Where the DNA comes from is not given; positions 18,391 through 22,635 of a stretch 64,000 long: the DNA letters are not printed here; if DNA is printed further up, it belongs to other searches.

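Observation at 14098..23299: Minor-pilin operon headed by a giant unknown protein, bracketed by two CAU tRNA genes, without assembly machinery in view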

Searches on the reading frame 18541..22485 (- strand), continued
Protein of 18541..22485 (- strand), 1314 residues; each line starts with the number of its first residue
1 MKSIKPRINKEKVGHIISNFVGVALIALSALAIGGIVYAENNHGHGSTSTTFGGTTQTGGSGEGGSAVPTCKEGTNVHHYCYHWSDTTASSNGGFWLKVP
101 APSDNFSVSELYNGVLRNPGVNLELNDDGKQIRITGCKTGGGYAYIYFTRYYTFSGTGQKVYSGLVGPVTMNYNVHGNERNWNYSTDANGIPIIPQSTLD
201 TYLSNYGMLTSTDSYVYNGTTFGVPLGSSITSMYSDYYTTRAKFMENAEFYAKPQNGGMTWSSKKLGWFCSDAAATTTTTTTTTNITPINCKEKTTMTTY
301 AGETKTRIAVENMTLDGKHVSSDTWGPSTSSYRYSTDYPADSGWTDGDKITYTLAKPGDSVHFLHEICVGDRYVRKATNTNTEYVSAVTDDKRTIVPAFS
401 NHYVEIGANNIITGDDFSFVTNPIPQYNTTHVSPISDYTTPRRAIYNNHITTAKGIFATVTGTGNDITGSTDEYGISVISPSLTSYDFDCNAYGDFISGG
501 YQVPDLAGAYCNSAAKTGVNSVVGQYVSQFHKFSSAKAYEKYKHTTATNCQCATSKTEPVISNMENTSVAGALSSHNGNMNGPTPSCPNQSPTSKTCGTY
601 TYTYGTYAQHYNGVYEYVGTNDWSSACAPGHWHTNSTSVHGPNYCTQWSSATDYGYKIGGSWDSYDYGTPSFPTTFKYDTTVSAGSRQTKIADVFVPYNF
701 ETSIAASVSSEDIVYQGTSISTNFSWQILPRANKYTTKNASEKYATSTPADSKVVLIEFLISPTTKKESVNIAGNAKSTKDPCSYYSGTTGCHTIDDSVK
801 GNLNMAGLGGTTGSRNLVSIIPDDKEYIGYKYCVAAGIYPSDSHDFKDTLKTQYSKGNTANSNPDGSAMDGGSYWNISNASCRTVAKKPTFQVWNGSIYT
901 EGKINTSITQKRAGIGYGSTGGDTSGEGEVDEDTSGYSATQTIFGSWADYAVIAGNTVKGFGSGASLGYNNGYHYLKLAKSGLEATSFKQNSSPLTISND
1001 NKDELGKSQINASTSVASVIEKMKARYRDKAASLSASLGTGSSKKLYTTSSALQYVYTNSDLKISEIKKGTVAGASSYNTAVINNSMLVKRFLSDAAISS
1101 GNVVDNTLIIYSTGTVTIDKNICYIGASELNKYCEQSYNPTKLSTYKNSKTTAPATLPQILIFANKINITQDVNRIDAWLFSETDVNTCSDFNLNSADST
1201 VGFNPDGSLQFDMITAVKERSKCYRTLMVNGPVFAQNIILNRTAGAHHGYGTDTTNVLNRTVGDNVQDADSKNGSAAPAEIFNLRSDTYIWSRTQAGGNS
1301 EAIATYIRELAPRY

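Call 22: search_protein_families(library=pfam, proteins=[L034:4315-6468:+, L034:6477-6917:+, L034:8148-8831:+, L034:8831-10978:+, L034:11027-12070:+, L034:12067-12798:+, L034:12798-13496:+, L034:13729-15492:+, L034:15509-16582:+, L034:16590-17801:+], max_evalue=0.01)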
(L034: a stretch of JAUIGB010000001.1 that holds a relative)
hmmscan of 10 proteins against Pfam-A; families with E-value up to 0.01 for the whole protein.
L034:4315-6468:+ (717 aa): 2 families
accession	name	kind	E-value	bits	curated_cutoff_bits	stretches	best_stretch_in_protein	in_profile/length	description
PF03176.21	MMPL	-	4.9e-115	384.4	20.5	2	402-714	2-313/333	MMPL family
PF00873.25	ACR_tran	-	1.3e-07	30.2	28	2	531-586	854-909/1021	AcrB/AcrD/AcrF family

L034:6477-6917:+ (146 aa): 6 families
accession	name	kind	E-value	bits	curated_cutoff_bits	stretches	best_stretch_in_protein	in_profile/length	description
PF01047.28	MarR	-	1.9e-08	34.5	24.6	1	48-90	17-59/59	MarR family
PF12802.13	MarR_2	-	4.9e-08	33.5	27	1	31-88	3-60/61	MarR family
PF22381.2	Staph_reg_Sar_Rot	-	2.5e-05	24.7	27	1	30-103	11-83/85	Transcriptional regulator SarA/Rot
PF13463.12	HTH_27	-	0.00026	21.7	22.2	1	41-97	11-67/68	Winged helix DNA-binding domain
PF01325.25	Fe_dep_repress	-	0.0044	17.6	26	1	50-84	24-58/60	Iron dependent repressor, N-terminal DNA binding domain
PF25212.1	HVO_A0114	-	0.0063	16.7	27.6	0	30-90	19-78/84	HVO_A0114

L034:8148-8831:+ (227 aa): 10 families
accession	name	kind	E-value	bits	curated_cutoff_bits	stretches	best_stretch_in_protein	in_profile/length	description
PF07719.23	TPR_2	-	1.3e-08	34.7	27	1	175-199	6-30/34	Tetratricopeptide repeat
PF13181.12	TPR_8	-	2.8e-07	30.6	25.7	1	176-201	7-32/34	Tetratricopeptide repeat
PF13432.12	TPR_16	-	7.3e-06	26.8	32.7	0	142-200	3-62/65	Tetratricopeptide repeat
PF13428.12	TPR_14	-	1.5e-05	25.7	23.5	0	174-198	5-29/44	Tetratricopeptide repeat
PF12895.13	ANAPC3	-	2.1e-05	25.2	27.2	1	118-192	8-78/82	Anaphase-promoting complex, cyclosome, subunit 3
PF13424.12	TPR_12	-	9.1e-05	23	30.1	0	176-200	9-33/77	Tetratricopeptide repeat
PF14559.12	TPR_19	-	0.00014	22.5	25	1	149-203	4-58/68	Tetratricopeptide repeat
PF13374.12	TPR_10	-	0.00055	20.3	27.5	0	176-196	8-28/42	Tetratricopeptide repeat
PF13176.12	TPR_7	-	0.00087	19.7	27.9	0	176-197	5-26/36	Tetratricopeptide repeat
PF07720.18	TPR_3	-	0.0069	16.9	20.7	0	182-198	13-29/34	Tetratricopeptide repeat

L034:8831-10978:+ (715 aa): 1 family
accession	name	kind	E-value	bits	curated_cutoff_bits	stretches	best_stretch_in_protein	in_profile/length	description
PF00092.34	VWA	-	2.3e-07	31.6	23.8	1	44-232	4-172/174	von Willebrand factor type A domain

L034:11027-12070:+ (347 aa): 3 families
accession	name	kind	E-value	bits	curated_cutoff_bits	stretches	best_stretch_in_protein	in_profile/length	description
PF11104.14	PilM_2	-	5.6e-34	118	27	1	12-344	1-339/340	Type IV pilus assembly protein PilM;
PF14450.12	FtsA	-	4.7e-05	24.2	31.8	1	187-339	1-127/127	Cell division protein FtsA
PF25216.1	Volactin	-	0.004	17.1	35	0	12-271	4-254/321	Volactin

L034:12067-12798:+ (243 aa): 0 families

L034:12798-13496:+ (232 aa): 2 families
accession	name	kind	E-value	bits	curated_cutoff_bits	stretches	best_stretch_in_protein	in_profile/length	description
PF15807.10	MAP17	-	0.00063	20.2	29.6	1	23-72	29-81/122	Membrane-associated protein 117 kDa, PDZK1-interacting protein 1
PF02706.20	Wzz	-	0.0075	17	25.5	0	23-92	16-82/91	Chain length determinant protein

L034:13729-15492:+ (587 aa): 4 families
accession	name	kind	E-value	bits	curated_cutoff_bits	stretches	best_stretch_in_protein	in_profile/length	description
PF00437.27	T2SSE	-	3.1e-123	411.5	24.9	1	176-581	4-370/370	Type II/IV secretion system protein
PF05157.20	MshEN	-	3.8e-14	52.9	23.1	1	65-145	2-83/90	MshEN domain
PF13191.12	AAA_16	-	0.0081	17.1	32.6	0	309-411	18-113/167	AAA ATPase domain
PF13173.12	AAA_14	-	0.0085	16.5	27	0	316-407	4-86/129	AAA domain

L034:15509-16582:+ (357 aa): 19 families
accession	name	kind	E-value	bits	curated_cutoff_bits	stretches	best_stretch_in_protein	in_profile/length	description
PF00437.27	T2SSE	-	2.9e-50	171.4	24.9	1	10-278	13-280/370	Type II/IV secretion system protein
PF13401.12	AAA_22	-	5.7e-06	27.1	27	1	130-168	5-42/130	AAA domain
PF13191.12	AAA_16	-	5.8e-05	24.1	32.6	1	131-189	25-68/167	AAA ATPase domain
PF13555.12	AAA_29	-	9.1e-05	22.6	27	1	129-151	21-43/61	P-loop containing region of AAA domain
PF13476.12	AAA_23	-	0.00012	23.2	27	1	123-184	15-78/201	AAA domain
PF13604.12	AAA_30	-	0.00013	22.3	27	1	124-218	12-103/191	AAA domain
PF25199.1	nSTAND_NTPase5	-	0.00014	22.1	34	1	131-174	42-85/145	Novel STAND NTPase 5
PF00005.33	ABC_tran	-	0.00021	22.3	25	1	123-182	4-65/137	ABC transporter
PF00265.24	TK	-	0.0016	18.8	20.6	1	132-243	3-119/176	Thymidine kinase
PF20720.3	nSTAND3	-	0.002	18.3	27.2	1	131-174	18-60/155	Novel STAND NTPase 3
PF13173.12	AAA_14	-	0.0031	18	27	1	132-181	4-50/129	AAA domain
PF03266.21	NTPase_1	-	0.0046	17.3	23.9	0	133-157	2-26/168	NTPase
PF01935.23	DUF87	-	0.0047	17.5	23.2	1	134-163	27-56/220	Helicase HerA, central domain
PF04851.21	ResIII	-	0.0075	16.6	22.5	0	133-178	26-72/164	Type III restriction enzyme, res subunit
PF03215.21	Rad17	-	0.0076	16.7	23.8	0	129-166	44-81/186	Rad17 P-loop domain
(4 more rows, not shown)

L034:16590-17801:+ (403 aa): 2 families
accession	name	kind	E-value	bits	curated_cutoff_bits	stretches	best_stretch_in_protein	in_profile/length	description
PF00482.28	T2SSF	-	3.6e-59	198.6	25.2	2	68-191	1-125/125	Type II secretion system (T2SS), protein F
PF04143.19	Sulf_transp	-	0.0047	16.9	27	1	129-283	94-231/310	Sulphur transport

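Call 39: find_related_loci(query=L037:12958-14721:+, collection=genome_contigs, flank=10000)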
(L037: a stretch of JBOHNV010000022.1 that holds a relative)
Query L037:12958-14721:+ (587 aa) in genome_contigs; peptide patterns used: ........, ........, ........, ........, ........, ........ (x = any residue, [..] = any of these).
600 stretches matched a pattern (row limit reached: there are more); 561 encode a relative of the query (tblastn E <= 1e-3); the best 80 are kept; 80 distinct loci.
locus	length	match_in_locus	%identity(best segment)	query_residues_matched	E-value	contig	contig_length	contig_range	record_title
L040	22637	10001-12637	90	2-587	0e+0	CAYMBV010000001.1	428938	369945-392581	MAG TPA_asm: uncultured Candidatus Saccharibacteria bacterium isolate SRP193066_co1_77 genome assembly, contig: NODE_32_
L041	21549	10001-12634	89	1-587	0e+0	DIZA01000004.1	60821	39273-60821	MAG TPA_asm: Candidatus Saccharibacteria bacterium UBA6040 UBA6040_contig_1541, whole genome shotgun sequence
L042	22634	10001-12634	89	1-587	0e+0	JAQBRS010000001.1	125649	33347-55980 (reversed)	MAG: Candidatus Saccharibacteria bacterium isolate RYN_407 scaffold_595059, whole genome shotgun sequence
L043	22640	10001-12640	88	1-587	0e+0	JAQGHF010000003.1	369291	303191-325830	MAG: Candidatus Saccharibacteria bacterium isolate RYN_426 scaffold_979003, whole genome shotgun sequence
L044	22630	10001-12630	88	3-587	0e+0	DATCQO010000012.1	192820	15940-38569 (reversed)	MAG TPA_asm: Candidatus Microsaccharimonas sp. isolate SMAG_U7255 k141_197731, whole genome shotgun sequence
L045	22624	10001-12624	92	1-587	0e+0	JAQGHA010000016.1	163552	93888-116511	MAG: Candidatus Saccharibacteria bacterium isolate RYN_421 scaffold_3379400, whole genome shotgun sequence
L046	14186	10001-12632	89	1-587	0e+0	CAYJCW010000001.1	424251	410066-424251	MAG TPA_asm: uncultured Candidatus Saccharibacteria bacterium isolate ERP123247_co1_9 genome assembly, contig: NODE_2_le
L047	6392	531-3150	86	1-587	0e+0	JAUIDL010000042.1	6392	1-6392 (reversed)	MAG: bacterium isolate 7_bin.72 NODE_10211_length_6392_cov_0.943176, whole genome shotgun sequence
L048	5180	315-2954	86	1-587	0e+0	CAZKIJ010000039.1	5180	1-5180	MAG TPA_asm: uncultured Candidatus Saccharibacteria bacterium isolate SRP093762_co1_173 genome assembly, contig: NODE_86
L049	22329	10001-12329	85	1-587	0e+0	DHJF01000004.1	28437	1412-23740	MAG TPA_asm: Candidatus Saccharibacteria bacterium UBA4727 UBA4727_contig_1510, whole genome shotgun sequence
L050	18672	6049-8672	84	1-587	0e+0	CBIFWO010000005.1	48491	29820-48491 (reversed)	MAG TPA_asm: uncultured bacterium isolate ERR14720264_binner12_Refined_13 genome assembly, contig: ERZ27336811.17, whole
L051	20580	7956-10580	85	1-587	0e+0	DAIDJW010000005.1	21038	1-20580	MAG TPA_asm: Candidatus Saccharibacteria bacterium isolate clean392 NODE_5_length_21038_cov_3.422356, whole genome shotg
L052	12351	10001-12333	84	1-587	0e+0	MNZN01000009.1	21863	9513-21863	MAG: Candidatus Saccharibacteria bacterium CG2_30_41_52 cg2_3.0_scaffold_5094_c, whole genome shotgun sequence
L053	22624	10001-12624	86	1-587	0e+0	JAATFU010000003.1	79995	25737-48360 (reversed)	MAG: Candidatus Saccharibacteria bacterium isolate bin_26 k141_3354266, whole genome shotgun sequence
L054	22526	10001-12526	83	1-585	0e+0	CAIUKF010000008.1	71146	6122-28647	uncultured bacterium isolate MJ110802A_bin-329 genome assembly, contig: bin-329:08/18, whole genome shotgun sequence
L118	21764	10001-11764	68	1-587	0e+0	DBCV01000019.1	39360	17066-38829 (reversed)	MAG TPA_asm: Candidatus Saccharibacteria bacterium UBA949 UBA949_contig_7200, whole genome shotgun sequence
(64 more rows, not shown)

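Call 55: predict_structure(alignment_id=A3)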
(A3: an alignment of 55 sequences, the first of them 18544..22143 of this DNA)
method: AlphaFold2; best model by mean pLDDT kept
length: 1200 residues; sequences in the alignment: 55
mean_pLDDT: 64.5   pTM: 0.59
mean pLDDT of the five models: 64.5, 63.3, 59.5, 57.4, 56.5
residues with pLDDT >= 90: 173; 70-90: 369; 50-70: 275; < 50: 383
segments of 3 or more residues with pLDDT < 50: 1-18, 25-27, 60-114, 117-121, 160-173, 181-185, 274-280, 296-349, 433-557, 744-748, 808-812, 814-824, 861-885, 1082-1106, 1185-1200
pLDDT, mean of each block of 10 residues (from residue 1): 37 44 56 66 64 58 37 34 45 36 38 45 67 73 65 65 33 50 56 87 66 56 74 87 87 70 50 47 59 60 43 35 35 30 43 63 76 59 70 58 74 85 70 45 34 31 36 38 32 32 32 36 33 31 32 43 66 86 93 88 89 93 86 91 90 83 92 89 90 82 87 85 92 76 53 77 95 82 76 78 62 46 60 76 72 58 39 41 51 64 83 93 93 90 96 82 75 82 70 93 93 70 67 63 86 93 92 85 43 39 55 88 86 61 72 58 82 70 47 33
secondary structure, 60 per line:
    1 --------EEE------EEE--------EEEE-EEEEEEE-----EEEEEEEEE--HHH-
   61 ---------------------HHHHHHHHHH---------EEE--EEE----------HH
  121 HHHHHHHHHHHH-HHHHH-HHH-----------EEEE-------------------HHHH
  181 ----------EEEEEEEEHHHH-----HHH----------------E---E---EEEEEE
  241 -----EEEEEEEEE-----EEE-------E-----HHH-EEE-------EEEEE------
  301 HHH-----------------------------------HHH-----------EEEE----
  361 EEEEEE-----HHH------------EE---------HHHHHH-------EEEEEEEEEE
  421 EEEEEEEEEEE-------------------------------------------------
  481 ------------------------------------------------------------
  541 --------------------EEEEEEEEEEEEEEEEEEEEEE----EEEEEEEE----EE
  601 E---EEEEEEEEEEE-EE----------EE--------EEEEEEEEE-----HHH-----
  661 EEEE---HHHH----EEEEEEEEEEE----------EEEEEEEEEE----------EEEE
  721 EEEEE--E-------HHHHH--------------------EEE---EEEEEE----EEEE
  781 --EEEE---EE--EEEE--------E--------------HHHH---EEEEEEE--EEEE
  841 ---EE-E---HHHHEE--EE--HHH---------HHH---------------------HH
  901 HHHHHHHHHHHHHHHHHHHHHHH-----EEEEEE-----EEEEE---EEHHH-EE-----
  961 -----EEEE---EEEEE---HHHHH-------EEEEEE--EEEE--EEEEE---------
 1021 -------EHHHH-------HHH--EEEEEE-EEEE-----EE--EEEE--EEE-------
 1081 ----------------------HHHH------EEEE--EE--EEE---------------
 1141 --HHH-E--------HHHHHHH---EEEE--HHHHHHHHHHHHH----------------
elements in order (helices of 4 or more, strands of 3 or more residues): E9-11 E18-20 E29-32 E34-40 E46-54 H82-91 E101-103 E106-108 H119-132 H134-138 E154-157 H177-180 E191-198 H199-202 E235-240 E246-254 E260-262 E280-282 E290-294 E353-356 E361-366 H398-403 E411-431 E561-582 E587-594 E599-601 E605-615 E639-647 E661-664 H668-671 E676-686 E697-706 E717-725 H736-740 E761-763 E767-772 E777-780 E783-786 E794-797 H821-824 E828-834 E837-840 H851-854 H899-923 E929-934 E940-944 E966-969 E973-977 H981-985 E993-998 E1001-1004 E1007-1011 H1029-1032 E1045-1050 E1052-1055 E1065-1068 E1071-1073 H1103-1106 E1113-1116 E1123-1125 H1156-1162 E1166-1169 H1172-1184

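Call 58: fold_search(model_id=the predicted structure, library=pdb)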
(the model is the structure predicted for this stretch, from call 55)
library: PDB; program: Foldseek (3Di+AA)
matches with E <= 10: 1438; with E <= 0.001: 0
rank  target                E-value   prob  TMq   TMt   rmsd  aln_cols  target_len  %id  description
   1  5z0z_B                1.5e-03  0.75  0.09  0.19  19.7       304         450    9  Crystal structure of shaft pilin spaD from Lactobacillus rhamnosus GG - D242A mutant (released 2018-06-20)
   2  3grw_A                5.9e-03  0.63  0.07  0.28  14.0       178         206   12  FGFR3 in complex with a Fab (released 2009-05-05)
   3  8wa2_E                9.7e-03  0.13  0.08  0.07  28.2       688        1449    8  cryo-EM structure of native mastigonemes isolated from Chlamydomonas reinhardtii at 3.0 angstrom resolution (released 2024-04-10)
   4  5z24_B                2.2e-02  0.28  0.08  0.18  22.6       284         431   10  Crystal structure of shaft pilin spaD from Lactobacillus rhamnosus GG - K365A mutant (released 2018-06-20)
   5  4ofp_B                2.6e-02  0.66  0.07  0.34  14.8       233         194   10  Crystal Structure of SYG-2 D3-D4 (released 2014-02-19)
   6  4oi9_A                3.2e-02  0.20  0.07  0.16  16.1       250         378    7  Crystal Structure of ICAM-5 D1-D4 ectodomain fragment, Space Group P21 (released 2014-07-16)
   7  5m5p_C                3.4e-02  0.69  0.06  0.04   8.9       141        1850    7  S. cerevisiae spliceosomal helicase Brr2 (271-end) in complex with the Jab/MPN domain of S. cerevisiae Prp8 (released 2016-12-07)
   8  8uh2_H                4.8e-02  0.41  0.07  0.09  28.0       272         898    9  Complex of C3b with the inhibitor albicin (released 2024-05-08)
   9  2win_F                4.8e-02  0.35  0.06  0.08  16.9       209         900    8  C3 convertase (C3bBb) stabilized by SCIN (released 2009-06-09)
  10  7noz_B                5.0e-02  0.35  0.06  0.08  28.6       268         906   10  Structure of the nanobody stablized properdin bound alternative pathway proconvertase C3b:FB:FP (released 2022-07-27)
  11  3b43                  5.3e-02  0.18  0.07  0.12  19.2       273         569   10  I-band fragment I65-I70 from titin (released 2008-01-22)
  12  7rg7                  5.6e-02  0.30  0.06  0.23  24.8       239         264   12  Crystal structure of nanoclamp8:VHH in complex with MTX (released 2021-12-22)
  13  8s3o_A                5.6e-02  0.25  0.07  0.07  20.1       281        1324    7  Structure of native human CD109 (released 2025-03-05)
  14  2oz4_A                5.6e-02  0.09  0.05  0.16  17.8       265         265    9  Structural Plasticity in IgSF Domain 4 of ICAM-1 Mediates Cell Surface Dimerization (released 2007-10-16)
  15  1xq4_B                5.9e-02  0.47  0.06  0.32   6.8       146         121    5  Crystal Structure of the Putative ApaA Protein from Bordetella pertussis, Northeast Structural Genomics Target BeR40 (released 2004-11-09)
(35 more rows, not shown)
